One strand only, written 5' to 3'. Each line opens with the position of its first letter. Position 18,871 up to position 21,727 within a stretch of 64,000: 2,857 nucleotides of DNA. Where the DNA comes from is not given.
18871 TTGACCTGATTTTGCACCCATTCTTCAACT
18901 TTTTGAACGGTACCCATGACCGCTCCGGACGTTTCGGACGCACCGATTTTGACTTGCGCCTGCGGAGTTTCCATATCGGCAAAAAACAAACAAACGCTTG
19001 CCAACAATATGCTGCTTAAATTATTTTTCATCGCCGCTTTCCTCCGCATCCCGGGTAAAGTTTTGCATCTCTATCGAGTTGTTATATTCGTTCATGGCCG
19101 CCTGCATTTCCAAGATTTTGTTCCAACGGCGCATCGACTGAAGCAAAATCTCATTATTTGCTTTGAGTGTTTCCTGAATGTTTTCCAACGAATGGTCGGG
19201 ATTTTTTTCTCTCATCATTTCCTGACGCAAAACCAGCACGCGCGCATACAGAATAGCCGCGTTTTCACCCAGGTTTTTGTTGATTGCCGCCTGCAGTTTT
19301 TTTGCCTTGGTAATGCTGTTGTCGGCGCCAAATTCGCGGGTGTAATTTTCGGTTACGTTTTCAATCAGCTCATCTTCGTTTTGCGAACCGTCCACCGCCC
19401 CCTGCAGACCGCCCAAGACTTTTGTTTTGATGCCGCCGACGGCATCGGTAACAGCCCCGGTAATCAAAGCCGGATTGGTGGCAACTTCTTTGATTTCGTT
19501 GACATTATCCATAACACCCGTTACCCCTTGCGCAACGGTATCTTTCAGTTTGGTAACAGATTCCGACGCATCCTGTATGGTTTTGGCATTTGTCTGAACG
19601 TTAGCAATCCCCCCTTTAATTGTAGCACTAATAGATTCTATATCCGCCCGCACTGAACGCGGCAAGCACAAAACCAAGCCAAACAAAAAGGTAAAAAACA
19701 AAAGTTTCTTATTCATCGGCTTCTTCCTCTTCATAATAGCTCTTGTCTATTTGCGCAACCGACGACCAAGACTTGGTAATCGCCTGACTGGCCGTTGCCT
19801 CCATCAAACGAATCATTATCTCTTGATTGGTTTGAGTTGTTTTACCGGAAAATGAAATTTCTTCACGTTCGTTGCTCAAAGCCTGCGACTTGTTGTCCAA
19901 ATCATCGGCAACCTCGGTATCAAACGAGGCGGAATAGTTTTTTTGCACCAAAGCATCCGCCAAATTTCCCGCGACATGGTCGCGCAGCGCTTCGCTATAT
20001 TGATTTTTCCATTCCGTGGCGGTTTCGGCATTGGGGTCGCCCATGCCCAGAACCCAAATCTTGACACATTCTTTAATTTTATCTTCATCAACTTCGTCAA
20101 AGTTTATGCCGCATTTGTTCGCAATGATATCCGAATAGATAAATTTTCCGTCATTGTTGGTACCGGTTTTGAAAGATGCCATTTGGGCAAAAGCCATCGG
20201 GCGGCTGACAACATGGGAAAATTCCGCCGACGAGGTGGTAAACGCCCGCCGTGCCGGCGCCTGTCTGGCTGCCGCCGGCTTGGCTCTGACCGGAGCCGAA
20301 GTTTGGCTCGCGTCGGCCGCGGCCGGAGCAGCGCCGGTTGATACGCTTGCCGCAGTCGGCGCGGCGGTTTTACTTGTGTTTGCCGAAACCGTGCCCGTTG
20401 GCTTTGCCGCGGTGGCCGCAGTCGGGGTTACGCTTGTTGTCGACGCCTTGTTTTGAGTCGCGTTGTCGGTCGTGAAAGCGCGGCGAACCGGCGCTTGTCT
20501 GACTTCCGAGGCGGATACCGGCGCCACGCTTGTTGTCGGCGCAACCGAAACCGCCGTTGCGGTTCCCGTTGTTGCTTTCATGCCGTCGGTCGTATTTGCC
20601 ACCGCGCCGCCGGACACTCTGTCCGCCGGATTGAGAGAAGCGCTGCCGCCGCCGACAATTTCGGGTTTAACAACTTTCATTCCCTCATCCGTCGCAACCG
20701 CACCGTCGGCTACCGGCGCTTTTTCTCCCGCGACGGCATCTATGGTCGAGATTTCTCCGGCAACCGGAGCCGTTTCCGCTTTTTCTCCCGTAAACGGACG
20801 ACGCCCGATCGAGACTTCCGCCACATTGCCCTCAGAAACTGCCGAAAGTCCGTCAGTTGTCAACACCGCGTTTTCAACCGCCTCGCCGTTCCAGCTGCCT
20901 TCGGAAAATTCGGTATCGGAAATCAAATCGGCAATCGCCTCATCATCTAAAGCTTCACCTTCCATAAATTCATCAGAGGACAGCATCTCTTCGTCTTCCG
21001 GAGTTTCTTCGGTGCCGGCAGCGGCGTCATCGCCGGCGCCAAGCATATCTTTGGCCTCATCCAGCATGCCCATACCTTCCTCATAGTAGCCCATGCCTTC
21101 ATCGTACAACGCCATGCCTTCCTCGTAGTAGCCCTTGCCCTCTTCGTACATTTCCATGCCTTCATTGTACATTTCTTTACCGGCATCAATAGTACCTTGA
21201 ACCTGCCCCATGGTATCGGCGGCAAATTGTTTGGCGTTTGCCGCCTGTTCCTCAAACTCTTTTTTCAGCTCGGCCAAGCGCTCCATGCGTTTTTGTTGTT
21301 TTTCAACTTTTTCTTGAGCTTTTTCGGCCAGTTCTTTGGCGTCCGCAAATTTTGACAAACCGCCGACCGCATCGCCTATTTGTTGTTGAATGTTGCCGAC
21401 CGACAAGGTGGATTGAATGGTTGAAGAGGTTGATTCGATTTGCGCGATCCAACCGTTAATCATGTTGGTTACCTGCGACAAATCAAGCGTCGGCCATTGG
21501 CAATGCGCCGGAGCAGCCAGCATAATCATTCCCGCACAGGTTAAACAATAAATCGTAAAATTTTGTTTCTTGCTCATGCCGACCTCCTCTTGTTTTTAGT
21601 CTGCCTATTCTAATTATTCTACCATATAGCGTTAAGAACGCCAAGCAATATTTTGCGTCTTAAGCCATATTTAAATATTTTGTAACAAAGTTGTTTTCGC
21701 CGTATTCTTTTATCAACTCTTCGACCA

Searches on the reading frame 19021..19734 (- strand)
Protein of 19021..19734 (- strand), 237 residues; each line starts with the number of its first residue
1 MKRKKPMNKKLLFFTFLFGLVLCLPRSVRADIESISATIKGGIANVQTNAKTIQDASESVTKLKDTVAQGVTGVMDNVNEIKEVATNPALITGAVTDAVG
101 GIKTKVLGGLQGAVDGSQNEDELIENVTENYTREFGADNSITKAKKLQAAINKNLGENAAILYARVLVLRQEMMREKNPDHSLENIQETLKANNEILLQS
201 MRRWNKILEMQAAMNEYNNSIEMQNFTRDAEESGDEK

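Call 5: search_protein_families(library=pfam, proteins=[window:19021-19734:-], max_evalue=0.001)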
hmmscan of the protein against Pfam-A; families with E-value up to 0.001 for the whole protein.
window:19021-19734:- (237 aa): 0 families

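Call 20: search_protein_families(library=ncbifam, proteins=[window:19021-19734:-], max_evalue=0.1)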
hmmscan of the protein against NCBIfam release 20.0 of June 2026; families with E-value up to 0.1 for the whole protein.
window:19021-19734:- (237 aa): 0 families

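Call 29: search_protein_families(library=pfam, proteins=[window:19021-19734:-], max_evalue=10)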
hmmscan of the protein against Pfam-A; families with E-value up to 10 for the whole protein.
window:19021-19734:- (237 aa): 2 families
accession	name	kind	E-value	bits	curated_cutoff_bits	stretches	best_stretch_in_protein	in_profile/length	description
PF04961.17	FTCD_C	-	0.015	15.5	24.5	2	33-65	147-178/182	Formiminotransferase-cyclodeaminase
PF07889.17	DUF1664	-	1.6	9.2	34.6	1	45-87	42-84/124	Protein of unknown function (DUF1664)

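Call 61: search_solved_structures(query=A7, max_evalue=10)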
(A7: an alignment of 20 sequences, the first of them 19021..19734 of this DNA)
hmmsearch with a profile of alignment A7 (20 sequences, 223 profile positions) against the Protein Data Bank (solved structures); distinct sequences matched with E-value up to 10: 14.
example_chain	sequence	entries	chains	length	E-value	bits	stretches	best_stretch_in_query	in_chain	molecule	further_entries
8v2d_J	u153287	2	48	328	0.014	18.1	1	68-141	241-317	O43_129 component A | O43_129_+4 component A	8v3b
6xrw_A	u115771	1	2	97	0.096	15.3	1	14-65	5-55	Plasmid stabilisation system protein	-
2jua_A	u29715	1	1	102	0.11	15.1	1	28-81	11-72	de novo protein S836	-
1ztm_A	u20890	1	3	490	0.21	14.2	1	13-63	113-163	Fusion glycoprotein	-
6nro_A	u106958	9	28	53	0.3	13.7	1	21-63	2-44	Human parainfluenza virus type 3 fusion glycoprotein N-terminal heptad repeat domain | Fusion glycoprotein F0 | Fusion glycoprotein F1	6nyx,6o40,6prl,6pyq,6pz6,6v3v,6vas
8wej_L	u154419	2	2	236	0.31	13.6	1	2-32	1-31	7D5 Fab light chain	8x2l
5hdt_A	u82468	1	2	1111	0.47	13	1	27-126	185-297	Sister chromatid cohesion protein PDS5 homolog B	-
9r1j_A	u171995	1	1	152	0.57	12.8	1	33-81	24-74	sc-apCC-4-NR-1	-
8v5k_A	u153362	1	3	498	0.93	12.1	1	13-63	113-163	Fusion glycoprotein F0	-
8v62_A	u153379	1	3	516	0.95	12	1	13-63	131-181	Fusion glycoprotein F0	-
8tqk_A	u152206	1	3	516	1.2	11.7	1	13-63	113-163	Fusion glycoprotein F0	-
6v8i_BJ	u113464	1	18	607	2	11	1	27-132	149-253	Fiber Lower, gp62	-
6mjz_A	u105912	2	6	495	3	10.4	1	13-63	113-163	Fusion glycoprotein F0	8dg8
9r1m_A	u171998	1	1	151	4.5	9.9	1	33-85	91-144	sc-apCC-4-LMF-1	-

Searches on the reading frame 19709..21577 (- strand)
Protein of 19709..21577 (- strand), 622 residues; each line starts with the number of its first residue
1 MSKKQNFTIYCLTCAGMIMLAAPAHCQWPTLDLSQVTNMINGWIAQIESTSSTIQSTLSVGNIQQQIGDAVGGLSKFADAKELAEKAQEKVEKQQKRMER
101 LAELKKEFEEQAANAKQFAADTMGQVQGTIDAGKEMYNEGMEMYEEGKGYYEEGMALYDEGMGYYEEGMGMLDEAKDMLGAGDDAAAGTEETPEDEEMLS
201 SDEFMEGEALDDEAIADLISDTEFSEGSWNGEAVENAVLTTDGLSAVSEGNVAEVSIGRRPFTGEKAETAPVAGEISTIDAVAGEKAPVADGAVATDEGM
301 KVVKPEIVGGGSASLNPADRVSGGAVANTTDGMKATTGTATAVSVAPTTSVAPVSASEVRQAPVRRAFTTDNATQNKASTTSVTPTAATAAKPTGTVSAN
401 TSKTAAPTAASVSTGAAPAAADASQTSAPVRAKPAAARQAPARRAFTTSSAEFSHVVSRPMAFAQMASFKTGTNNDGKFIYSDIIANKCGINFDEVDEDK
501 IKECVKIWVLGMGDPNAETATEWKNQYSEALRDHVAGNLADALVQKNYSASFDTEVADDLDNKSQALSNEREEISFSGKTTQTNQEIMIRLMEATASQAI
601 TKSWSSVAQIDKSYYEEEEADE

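Call 5: search_protein_families(library=pfam, proteins=[window:19709-21577:-], max_evalue=0.001)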
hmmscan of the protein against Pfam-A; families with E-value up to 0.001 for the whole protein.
window:19709-21577:- (622 aa): 0 families

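Call 20: search_protein_families(library=ncbifam, proteins=[window:19709-21577:-], max_evalue=0.1)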
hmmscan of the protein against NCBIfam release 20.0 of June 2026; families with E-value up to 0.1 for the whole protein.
window:19709-21577:- (622 aa): 1 family
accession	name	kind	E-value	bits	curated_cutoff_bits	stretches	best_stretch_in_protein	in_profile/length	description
NF041889.1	Lmo0654_fam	equivalog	0.0091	16.1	75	1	94-132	3-39/61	Lmo0654 family protein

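Call 29: search_protein_families(library=pfam, proteins=[window:19709-21577:-], max_evalue=10)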
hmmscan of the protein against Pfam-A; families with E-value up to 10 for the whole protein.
window:19709-21577:- (622 aa): 3 families
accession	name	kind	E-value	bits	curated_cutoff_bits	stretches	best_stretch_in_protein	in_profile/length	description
PF04568.17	IATP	-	0.013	16.4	25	1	61-114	29-85/98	Mitochondrial ATPase inhibitor, IATP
PF00769.24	ERM_C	-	0.28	12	23.4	1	84-127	5-48/77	Ezrin/radixin/moesin family C terminal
PF02609.21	Exonuc_VII_S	-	0.91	10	24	1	152-176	23-47/52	Exonuclease VII small subunit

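Call 60: search_solved_structures(query=A6, max_evalue=10)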
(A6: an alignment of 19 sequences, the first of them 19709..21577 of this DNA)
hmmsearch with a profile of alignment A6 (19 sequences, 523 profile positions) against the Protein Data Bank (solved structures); distinct sequences matched with E-value up to 10: 37.
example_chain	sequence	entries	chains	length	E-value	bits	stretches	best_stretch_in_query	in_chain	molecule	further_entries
4tql_A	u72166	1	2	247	0.0049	19.3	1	78-186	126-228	Three helix bundle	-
5wjb_A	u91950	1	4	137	0.013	17.9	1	94-184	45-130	Capsid assembly scaffolding protein,Myosin-7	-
9ugr_A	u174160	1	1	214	0.045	16.1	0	102-185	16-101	Syn-F4-Link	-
4zry_B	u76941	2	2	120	0.073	15.4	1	118-182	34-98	Keratin, type II cytoskeletal 1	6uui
2ch7_A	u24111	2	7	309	0.084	15.2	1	104-224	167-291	METHYL-ACCEPTING CHEMOTAXIS PROTEIN | Methyl-accepting chemotaxis protein 2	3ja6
3ja6_H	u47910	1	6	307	0.091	15.1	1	104-223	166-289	Methyl-accepting chemotaxis protein 2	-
2ch7_B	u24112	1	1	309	0.1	15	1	104-223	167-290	METHYL-ACCEPTING CHEMOTAXIS PROTEIN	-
5wme_A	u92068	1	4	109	0.12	14.7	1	94-178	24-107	Capsid assembly scaffolding protein,Myosin-7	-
9s9i_A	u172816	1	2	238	0.14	14.5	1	90-186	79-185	Cell division protein CdvA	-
6njp_G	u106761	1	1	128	0.19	14.1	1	96-200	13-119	EscO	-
4ilo_A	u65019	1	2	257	0.23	13.8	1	70-206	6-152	CT398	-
8ho3_A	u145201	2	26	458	0.23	13.8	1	65-189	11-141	Major head protein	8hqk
3rku_A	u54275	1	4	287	0.24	13.7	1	95-123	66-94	Oxidoreductase YMR226C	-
3wpo_A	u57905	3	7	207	0.25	13.7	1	107-268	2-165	Trimeric autotransporter adhesin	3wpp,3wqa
8sdj_A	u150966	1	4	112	0.28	13.5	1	88-160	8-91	Pyrin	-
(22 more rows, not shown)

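Call 63: find_homologous_proteins(query=window:19709-21577:-, max_evalue=0.00001)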
Query window:19709-21577:- (622 aa): 19 proteins with E <= 0.00001 among 8000 candidates.
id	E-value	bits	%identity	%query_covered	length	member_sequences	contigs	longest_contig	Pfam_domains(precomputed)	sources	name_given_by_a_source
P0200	0.0e+0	1289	97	100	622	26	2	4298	-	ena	-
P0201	9.1e-183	627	54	100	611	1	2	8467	-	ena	-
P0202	1.2e-181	624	53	100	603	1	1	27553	-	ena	-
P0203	3.1e-181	622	53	100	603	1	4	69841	-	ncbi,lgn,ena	-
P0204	4.0e-181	622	53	100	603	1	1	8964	-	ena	-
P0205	7.0e-181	621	53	100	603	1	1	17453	-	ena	-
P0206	1.4e-179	617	51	100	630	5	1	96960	-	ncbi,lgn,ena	-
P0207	9.8e-177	608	52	100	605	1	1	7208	-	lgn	-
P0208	1.8e-175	603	52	100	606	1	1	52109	-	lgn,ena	-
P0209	4.2e-175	602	52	100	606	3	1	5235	-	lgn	-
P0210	5.3e-174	599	54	100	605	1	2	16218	-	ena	-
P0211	1.8e-173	597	54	100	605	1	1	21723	-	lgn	-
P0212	7.9e-169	581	52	100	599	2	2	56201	-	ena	-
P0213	1.3e-164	568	52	100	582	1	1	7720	-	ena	-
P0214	1.5e-158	548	52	100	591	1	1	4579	-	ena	-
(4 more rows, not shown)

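Call 78: predict_structure(alignment_id=A8)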
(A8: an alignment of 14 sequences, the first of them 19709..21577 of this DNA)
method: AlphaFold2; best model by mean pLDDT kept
length: 622 residues; sequences in the alignment: 14
mean_pLDDT: 38.4   pTM: 0.18
mean pLDDT of the five models: 38.4, 36.8, 35.9, 35.3, 32.7
residues with pLDDT >= 90: 0; 70-90: 0; 50-70: 98; < 50: 524
segments of 3 or more residues with pLDDT < 50: 1-84, 119-155, 160-165, 167-173, 175-211, 221-485, 517-519, 533-556, 569-585, 590-622
pLDDT, mean of each block of 10 residues (from residue 1): 43 37 30 42 45 36 36 39 52 56 59 51 39 39 41 44 43 45 32 33 38 52 41 28 26 30 30 29 30 27 27 31 32 27 30 30 30 30 30 29 28 30 31 32 32 29 28 39 50 55 60 49 58 45 40 46 52 42 48 42 36 39 39
secondary structure, 60 per line:
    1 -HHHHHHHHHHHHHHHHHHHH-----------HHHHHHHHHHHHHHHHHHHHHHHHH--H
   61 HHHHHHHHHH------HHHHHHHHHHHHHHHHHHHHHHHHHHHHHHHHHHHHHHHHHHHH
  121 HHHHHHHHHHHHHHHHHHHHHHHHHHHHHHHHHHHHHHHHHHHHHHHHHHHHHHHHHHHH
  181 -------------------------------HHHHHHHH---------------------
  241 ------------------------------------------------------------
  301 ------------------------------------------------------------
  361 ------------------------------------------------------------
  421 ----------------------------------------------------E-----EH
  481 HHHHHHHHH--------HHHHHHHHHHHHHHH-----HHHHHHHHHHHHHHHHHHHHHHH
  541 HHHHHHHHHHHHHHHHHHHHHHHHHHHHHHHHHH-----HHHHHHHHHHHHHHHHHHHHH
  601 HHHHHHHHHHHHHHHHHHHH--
elements in order: H2-21 H33-57 H60-70 H77-180 H212-219 H480-489 H498-512 H518-574 H580-620
